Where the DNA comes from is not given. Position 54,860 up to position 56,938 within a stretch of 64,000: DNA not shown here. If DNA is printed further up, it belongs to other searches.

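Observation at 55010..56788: VirB9-like protein fused to a C-terminal SPOR-type peptidoglycan-binding domain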

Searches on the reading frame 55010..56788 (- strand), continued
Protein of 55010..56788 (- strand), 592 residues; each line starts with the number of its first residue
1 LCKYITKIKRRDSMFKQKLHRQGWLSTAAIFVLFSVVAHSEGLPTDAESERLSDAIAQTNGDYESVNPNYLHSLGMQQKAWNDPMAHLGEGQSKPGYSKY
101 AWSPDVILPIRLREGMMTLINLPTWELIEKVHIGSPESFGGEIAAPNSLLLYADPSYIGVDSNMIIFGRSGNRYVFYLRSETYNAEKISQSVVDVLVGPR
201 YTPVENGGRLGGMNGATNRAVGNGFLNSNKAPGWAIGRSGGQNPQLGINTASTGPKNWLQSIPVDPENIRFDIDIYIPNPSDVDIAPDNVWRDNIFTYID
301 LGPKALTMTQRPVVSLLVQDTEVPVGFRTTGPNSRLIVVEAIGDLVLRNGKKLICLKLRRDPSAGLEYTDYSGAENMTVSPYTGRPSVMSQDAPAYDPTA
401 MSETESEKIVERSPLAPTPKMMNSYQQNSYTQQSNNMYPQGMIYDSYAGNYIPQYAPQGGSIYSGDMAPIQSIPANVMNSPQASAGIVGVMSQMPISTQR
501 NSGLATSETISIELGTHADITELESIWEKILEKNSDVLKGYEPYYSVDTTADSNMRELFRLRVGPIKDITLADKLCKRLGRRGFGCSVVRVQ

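Call 49: list_cluster_members(proteins=[P0129, P0133, P0139, P0143, P0144, P0153, P0158, P0160, P0184, P0196])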
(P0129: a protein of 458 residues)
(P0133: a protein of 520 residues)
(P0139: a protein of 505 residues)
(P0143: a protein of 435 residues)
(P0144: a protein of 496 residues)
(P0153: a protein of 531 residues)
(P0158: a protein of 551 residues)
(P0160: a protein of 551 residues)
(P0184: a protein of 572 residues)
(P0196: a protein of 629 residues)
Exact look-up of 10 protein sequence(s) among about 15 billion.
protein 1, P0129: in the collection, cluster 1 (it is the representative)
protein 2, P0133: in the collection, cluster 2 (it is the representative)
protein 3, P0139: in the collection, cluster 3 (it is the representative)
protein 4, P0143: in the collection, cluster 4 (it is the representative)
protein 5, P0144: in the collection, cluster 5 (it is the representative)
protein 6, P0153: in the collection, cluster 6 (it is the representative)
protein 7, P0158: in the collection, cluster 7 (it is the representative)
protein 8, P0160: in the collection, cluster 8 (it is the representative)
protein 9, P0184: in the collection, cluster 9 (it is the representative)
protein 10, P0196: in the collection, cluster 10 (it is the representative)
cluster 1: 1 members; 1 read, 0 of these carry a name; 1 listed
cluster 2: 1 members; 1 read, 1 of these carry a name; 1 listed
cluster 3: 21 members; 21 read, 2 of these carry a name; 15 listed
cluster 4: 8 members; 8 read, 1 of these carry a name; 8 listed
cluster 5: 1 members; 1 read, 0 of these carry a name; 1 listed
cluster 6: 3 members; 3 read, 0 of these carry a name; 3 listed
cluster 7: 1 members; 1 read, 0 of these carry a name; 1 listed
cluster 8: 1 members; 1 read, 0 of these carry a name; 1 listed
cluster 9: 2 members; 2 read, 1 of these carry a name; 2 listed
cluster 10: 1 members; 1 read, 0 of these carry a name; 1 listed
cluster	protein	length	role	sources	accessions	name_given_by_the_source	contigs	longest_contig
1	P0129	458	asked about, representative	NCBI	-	-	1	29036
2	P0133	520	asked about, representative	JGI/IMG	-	hypothetical protein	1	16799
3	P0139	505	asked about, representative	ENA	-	-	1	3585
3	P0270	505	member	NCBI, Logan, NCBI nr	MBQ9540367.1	MAG: TrbG/VirB9 family P-type conjugative transfer protein [Alphaproteobacteria bacterium] | TrbG/VirB9 family P-type conjugative transfer protein [Alphaproteobacteria bacterium]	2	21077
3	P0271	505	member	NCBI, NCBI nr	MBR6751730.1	MAG: TrbG/VirB9 family P-type conjugative transfer protein [Alphaproteobacteria bacterium] | TrbG/VirB9 family P-type conjugative transfer protein [Alphaproteobacteria bacterium]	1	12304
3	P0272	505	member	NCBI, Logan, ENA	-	-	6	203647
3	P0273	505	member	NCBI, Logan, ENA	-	-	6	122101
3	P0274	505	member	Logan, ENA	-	-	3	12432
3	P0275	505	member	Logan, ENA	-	-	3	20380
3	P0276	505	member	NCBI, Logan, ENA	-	-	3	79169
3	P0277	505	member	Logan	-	-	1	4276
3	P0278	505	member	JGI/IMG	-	-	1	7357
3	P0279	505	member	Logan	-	-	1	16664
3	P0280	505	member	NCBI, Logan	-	-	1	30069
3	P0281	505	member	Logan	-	-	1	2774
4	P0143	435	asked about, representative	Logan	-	-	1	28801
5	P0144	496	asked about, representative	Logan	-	-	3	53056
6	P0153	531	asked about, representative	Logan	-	-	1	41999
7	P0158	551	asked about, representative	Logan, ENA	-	-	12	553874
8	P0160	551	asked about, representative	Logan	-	-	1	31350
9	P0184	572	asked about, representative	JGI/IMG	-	type IV secretory pathway VirB9-like protein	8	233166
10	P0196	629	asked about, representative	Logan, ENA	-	-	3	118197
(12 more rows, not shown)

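Call 50: search_protein_families(library=pfam, proteins=[P0129, P0133, P0134, P0139, P0141, P0143, P0144, P0147, P0151, P0171], max_evalue=0.1)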
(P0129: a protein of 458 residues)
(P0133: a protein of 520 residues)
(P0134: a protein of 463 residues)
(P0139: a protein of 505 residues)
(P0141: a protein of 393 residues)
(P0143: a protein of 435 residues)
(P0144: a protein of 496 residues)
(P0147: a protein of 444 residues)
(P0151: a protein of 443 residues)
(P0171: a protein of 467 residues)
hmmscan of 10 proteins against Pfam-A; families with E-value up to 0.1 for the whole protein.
P0129 (458 aa): 1 family
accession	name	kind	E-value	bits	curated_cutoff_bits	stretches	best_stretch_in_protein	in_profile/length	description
PF03524.21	CagX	-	8.8e-18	65.3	34.2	1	72-310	4-196/198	Conjugal transfer protein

P0133 (520 aa): 2 families
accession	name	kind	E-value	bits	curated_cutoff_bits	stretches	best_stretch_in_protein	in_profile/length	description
PF03524.21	CagX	-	3.8e-17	63.2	34.2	1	61-311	5-197/198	Conjugal transfer protein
PF05036.18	SPOR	-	0.049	14.4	21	1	478-517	35-75/76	SPOR domain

P0134 (463 aa): 2 families
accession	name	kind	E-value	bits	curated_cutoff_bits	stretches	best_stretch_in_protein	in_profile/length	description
PF03524.21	CagX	-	1.1e-17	64.9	34.2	1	55-296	4-197/198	Conjugal transfer protein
PF05036.18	SPOR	-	0.00018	22.2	21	1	422-453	35-69/76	SPOR domain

P0139 (505 aa): 2 families
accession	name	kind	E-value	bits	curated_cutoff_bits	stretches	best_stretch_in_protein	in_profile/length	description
PF03524.21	CagX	-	1.8e-21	77.3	34.2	1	48-290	5-197/198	Conjugal transfer protein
PF05036.18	SPOR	-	0.00042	21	21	1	469-499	42-73/76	SPOR domain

P0141 (393 aa): 2 families
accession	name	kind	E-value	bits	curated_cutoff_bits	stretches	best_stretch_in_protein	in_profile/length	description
PF03524.21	CagX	-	1.4e-07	32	34.2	1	2-186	65-196/198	Conjugal transfer protein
PF05036.18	SPOR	-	3.5e-06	27.7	21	1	355-391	39-76/76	SPOR domain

P0143 (435 aa): 1 family
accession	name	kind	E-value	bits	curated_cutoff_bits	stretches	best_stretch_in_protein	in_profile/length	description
PF03524.21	CagX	-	2.9e-17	63.6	34.2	1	71-301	5-197/198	Conjugal transfer protein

P0144 (496 aa): 1 family
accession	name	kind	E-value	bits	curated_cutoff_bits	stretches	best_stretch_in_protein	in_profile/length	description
PF03524.21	CagX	-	1.7e-14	54.6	34.2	1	56-287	5-197/198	Conjugal transfer protein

P0147 (444 aa): 2 families
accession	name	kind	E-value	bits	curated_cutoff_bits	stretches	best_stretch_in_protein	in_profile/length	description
PF03524.21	CagX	-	1.8e-24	87.1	34.2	1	74-305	5-198/198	Conjugal transfer protein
PF05036.18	SPOR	-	0.034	14.9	21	1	362-441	5-75/76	SPOR domain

P0151 (443 aa): 2 families
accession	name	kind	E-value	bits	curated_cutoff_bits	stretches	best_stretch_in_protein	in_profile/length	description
PF03524.21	CagX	-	1.3e-18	68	34.2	1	69-306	4-196/198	Conjugal transfer protein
PF05036.18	SPOR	-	0.042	14.6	21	0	357-441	7-75/76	SPOR domain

P0171 (467 aa): 1 family
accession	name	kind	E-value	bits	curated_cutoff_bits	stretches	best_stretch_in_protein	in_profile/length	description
PF03524.21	CagX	-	1.8e-15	57.7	34.2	1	100-337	4-196/198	Conjugal transfer protein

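Call 57: find_encoding_contigs(protein=P0143, flank=10000, max_places=2)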
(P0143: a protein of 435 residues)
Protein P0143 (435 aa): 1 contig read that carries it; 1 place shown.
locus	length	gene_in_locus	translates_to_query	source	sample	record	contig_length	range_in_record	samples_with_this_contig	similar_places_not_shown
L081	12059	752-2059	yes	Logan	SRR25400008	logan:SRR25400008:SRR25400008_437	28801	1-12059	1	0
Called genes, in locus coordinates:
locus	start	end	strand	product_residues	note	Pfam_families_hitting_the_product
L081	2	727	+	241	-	?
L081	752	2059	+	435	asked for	PF03524:CagX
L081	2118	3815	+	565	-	PF03743:TrbI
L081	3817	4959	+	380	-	PF00437:T2SSE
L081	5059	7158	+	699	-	PF02534:T4SS-DNA_transf, PF10412:TrwB_AAD_bind, PF12696:TraG-D_C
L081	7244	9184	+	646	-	PF13604:AAA_30 (weak), PF00580:UvrD-helicase, PF13245:AAA_19, PF13361:UvrD_C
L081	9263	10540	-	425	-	-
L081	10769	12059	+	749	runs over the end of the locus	PF01751:Toprim, PF01131:Topoisom_bac, PF01396:Zn_ribbon_Top1 (weak)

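Call 74: list_cluster_members(proteins=[P0163, P0170, P0174, P0176, P0180, P0189, P0204, P0248, P0255, P0264])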
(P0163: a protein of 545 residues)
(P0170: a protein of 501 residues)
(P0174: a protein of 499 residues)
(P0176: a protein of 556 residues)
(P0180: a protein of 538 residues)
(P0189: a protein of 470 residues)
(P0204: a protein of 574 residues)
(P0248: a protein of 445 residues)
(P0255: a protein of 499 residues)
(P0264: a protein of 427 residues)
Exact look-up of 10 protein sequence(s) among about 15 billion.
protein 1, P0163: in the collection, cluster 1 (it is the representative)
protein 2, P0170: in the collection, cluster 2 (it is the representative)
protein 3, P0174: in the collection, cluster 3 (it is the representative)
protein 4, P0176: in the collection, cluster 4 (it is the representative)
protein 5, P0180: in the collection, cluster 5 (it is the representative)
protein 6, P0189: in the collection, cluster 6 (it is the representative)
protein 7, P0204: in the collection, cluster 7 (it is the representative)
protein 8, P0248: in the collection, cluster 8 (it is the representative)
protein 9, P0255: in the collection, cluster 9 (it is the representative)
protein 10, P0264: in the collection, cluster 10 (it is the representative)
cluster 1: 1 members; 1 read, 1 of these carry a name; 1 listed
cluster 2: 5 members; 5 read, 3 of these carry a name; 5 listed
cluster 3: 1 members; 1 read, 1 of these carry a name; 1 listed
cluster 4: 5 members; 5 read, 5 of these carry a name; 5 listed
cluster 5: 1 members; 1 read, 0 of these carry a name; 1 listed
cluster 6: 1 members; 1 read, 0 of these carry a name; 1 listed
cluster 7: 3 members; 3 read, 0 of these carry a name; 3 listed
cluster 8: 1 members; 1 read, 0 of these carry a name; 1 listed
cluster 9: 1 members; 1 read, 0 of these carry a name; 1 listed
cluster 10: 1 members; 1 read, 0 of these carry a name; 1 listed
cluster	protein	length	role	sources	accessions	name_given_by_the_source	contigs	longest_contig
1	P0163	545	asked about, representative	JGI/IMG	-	hypothetical protein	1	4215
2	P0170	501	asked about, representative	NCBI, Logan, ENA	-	-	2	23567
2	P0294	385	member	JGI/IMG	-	hypothetical protein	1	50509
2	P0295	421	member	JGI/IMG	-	hypothetical protein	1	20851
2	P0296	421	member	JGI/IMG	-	hypothetical protein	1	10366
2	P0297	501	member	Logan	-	-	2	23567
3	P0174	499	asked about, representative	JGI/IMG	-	type IV secretory pathway VirB9-like protein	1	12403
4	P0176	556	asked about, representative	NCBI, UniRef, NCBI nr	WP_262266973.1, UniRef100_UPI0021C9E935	TrbG/VirB9 family P-type conjugative transfer protein [Microvirga yunnanensis] | TrbG/VirB9 family P-type conjugative transfer protein n=1 Tax=Microvirga yunnanensis ... | TrbG/VirB9 family P-type conjugative transfer protein [Microvirga sp. HBU65207]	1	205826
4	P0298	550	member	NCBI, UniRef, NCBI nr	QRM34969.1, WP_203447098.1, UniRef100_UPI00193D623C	TrbG/VirB9 family P-type conjugative transfer protein [Microvirga sp. VF16] | TrbG/VirB9 family P-type conjugative transfer protein n=1 Tax=Microvirga sp. VF16 ...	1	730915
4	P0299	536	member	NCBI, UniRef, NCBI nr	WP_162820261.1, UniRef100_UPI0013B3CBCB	TrbG/VirB9 family P-type conjugative transfer protein [Microvirga calopogonii] | TrbG/VirB9 family P-type conjugative transfer protein n=1 Tax=Microvirga calopogonii ...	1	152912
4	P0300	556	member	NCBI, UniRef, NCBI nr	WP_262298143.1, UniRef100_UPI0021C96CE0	TrbG/VirB9 family P-type conjugative transfer protein [Microvirga sesbaniae] | TrbG/VirB9 family P-type conjugative transfer protein n=1 Tax=Microvirga sesbaniae ... | TrbG/VirB9 family P-type conjugative transfer protein [Microvirga sp. HBU67692]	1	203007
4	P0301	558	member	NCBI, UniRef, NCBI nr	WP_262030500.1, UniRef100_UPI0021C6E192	TrbG/VirB9 family P-type conjugative transfer protein [Microvirga sp. Mcv34] | TrbG/VirB9 family P-type conjugative transfer protein n=1 Tax=Microvirga sp. Mcv34 ...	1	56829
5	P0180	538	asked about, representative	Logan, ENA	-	-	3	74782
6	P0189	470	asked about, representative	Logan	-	-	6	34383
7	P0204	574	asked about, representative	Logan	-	-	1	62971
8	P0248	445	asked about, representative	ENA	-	-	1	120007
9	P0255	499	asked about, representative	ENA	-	-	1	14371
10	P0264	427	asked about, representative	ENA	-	-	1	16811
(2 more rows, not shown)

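Call 75: search_dna_similar(query=P0176, collection=plasmids, mode=protein, max_rows=30, max_evalue=1e-10)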
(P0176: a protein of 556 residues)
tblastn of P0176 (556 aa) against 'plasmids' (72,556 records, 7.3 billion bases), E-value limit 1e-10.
Records with a match: 21; places in all: 21; records where one place covers at least 80% of the query: 1.
Best place of each record, by identity: 90-95% 1; <60% 20.
By first word of the organism name: Roseibium 6; Candidatus 3; Helicobacter 2; Microvirga 1; Sphingosinicella 1; Erythrobacter 1; Microbulbifer 1; Azospirillum 1; Desulfovibrio 1; Magnetospirillum 1; and 3 more.
By predicted mobility (MOB-suite, as given by PLSDB): non-mobilizable 15; mobilizable 5; conjugative 1.
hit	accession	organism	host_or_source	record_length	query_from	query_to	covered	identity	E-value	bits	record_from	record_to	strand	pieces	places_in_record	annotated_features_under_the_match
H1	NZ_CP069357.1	Microvirga sp. VF16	Vachellia farnesiana,Cell culture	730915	1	556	100%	92.6%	0e+0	922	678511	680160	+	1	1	TrbG/VirB9 family P-type conjugative transfer protein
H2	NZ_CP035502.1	Sphingosinicella sp. BN140058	Cell culture,soil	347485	84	353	49%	38.7%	6e-49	190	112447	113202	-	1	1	TrbG/VirB9 family P-type conjugative transfer protein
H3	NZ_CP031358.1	Erythrobacter aureus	marine sediment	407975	84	353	49%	35.2%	3e-43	173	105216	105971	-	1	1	TrbG/VirB9 family P-type conjugative transfer protein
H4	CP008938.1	Candidatus Paracaedimonas acanthamoebae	Acanthamoeba polyphaga HN-3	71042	1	352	63%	26.9%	2e-20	103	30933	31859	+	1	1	hypothetical protein (x2)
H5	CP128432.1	Microbulbifer sp. MKSA007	Smenospongia aurea,bacteria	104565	2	354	63%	26.6%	5e-16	89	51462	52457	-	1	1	TrbG/VirB9 family P-type conjugative transfer protein | VirB8/TrbF family protein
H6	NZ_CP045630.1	Roseibium aggregatum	-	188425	15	353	61%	25.3%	2e-18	97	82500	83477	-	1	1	TrbG/VirB9 family P-type conjugative transfer protein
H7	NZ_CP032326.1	Azospirillum argentinense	soil sample,Agricultural field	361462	86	353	48%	30.8%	7e-21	104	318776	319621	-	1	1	TrbG/VirB9 family P-type conjugative transfer protein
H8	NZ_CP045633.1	Roseibium aggregatum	-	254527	35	353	57%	25.4%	3e-17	93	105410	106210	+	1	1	TrbG/VirB9 family P-type conjugative transfer protein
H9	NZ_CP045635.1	Roseibium aggregatum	-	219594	35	353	57%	25.0%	4e-18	96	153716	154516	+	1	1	TrbG/VirB9 family P-type conjugative transfer protein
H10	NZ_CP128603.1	Roseibium aggregatum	cell culture,marine biofilms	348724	87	353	48%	27.3%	4e-18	96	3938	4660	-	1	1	TrbG/VirB9 family P-type conjugative transfer protein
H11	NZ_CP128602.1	Roseibium aggregatum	cell culture,marine biofilms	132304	87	353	48%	27.3%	8e-18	95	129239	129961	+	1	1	TrbG/VirB9 family P-type conjugative transfer protein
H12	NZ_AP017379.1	Desulfovibrio ferrophilus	-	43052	114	353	43%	30.3%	5e-18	96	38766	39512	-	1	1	TrbG/VirB9 family P-type conjugative transfer protein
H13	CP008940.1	Candidatus Paracaedimonas acanthamoebae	Acanthamoeba polyphaga HN-3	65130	83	352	49%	26.9%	2e-17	94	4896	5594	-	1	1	hypothetical protein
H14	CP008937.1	Candidatus Paracaedimonas acanthamoebae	Acanthamoeba polyphaga HN-3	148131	83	352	49%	26.9%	2e-17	94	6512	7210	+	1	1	hypothetical protein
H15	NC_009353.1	Magnetospirillum gryphiswaldense MSR-1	from the mud of the eutrophic river Ryck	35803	117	353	43%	30.3%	1e-11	76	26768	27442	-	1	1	TrbG/VirB9 family P-type conjugative transfer protein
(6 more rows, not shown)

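Call 76: get_annotated_region(hit=H1, flank=12000)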
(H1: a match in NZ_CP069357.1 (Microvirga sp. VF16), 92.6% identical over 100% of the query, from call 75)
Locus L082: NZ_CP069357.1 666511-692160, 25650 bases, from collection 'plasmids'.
description: Microvirga sp. VF16 plasmid pMVF16-3, complete sequence
organism: Microvirga sp. VF16 (NCBI taxid 2807101)
taxonomy: Bacteria; Pseudomonadota; Alphaproteobacteria; Hyphomicrobiales; Methylobacteriaceae; Microvirga; Microvirga sp. VF16
host: -; source: Vachellia farnesiana,Cell culture; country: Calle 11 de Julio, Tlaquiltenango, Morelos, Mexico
typing (MOB-suite, as given by PLSDB): non-mobilizable
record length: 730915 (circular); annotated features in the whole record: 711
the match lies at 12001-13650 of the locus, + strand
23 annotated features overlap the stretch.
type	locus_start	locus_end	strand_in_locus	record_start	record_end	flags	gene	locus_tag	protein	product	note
CDS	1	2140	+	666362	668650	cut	-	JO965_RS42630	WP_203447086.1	MobA/MobL family protein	-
CDS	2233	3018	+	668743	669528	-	-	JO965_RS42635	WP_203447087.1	hypothetical protein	-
CDS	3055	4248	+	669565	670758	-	-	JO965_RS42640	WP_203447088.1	DnaB-like helicase C-terminal domain-containing protein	GO:0006260 - DNA replication [Evidence IEA]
CDS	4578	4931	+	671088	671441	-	-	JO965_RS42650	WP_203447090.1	TrbC/VirB2 family protein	-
CDS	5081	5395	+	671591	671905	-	-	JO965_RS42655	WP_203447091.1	VirB3 family type IV secretion system protein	-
CDS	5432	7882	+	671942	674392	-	-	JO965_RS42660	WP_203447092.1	hypothetical protein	-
CDS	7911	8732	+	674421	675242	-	-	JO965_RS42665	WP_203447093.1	hypothetical protein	-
CDS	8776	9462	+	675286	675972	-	-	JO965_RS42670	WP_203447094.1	hypothetical protein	-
CDS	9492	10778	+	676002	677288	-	-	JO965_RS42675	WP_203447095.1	hypothetical protein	-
CDS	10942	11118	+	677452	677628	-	-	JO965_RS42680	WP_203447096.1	hypothetical protein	-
CDS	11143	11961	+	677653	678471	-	-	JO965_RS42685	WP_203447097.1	VirB8/TrbF family protein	-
CDS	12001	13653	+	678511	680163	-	-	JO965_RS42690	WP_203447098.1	TrbG/VirB9 family P-type conjugative transfer protein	-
CDS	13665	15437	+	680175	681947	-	-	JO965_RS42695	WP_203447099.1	TrbI/VirB10 family protein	-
CDS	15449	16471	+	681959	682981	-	-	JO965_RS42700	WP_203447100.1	ATPase, T2SS/T4P/T4SS family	-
CDS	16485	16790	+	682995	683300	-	-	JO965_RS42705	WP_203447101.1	hypothetical protein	-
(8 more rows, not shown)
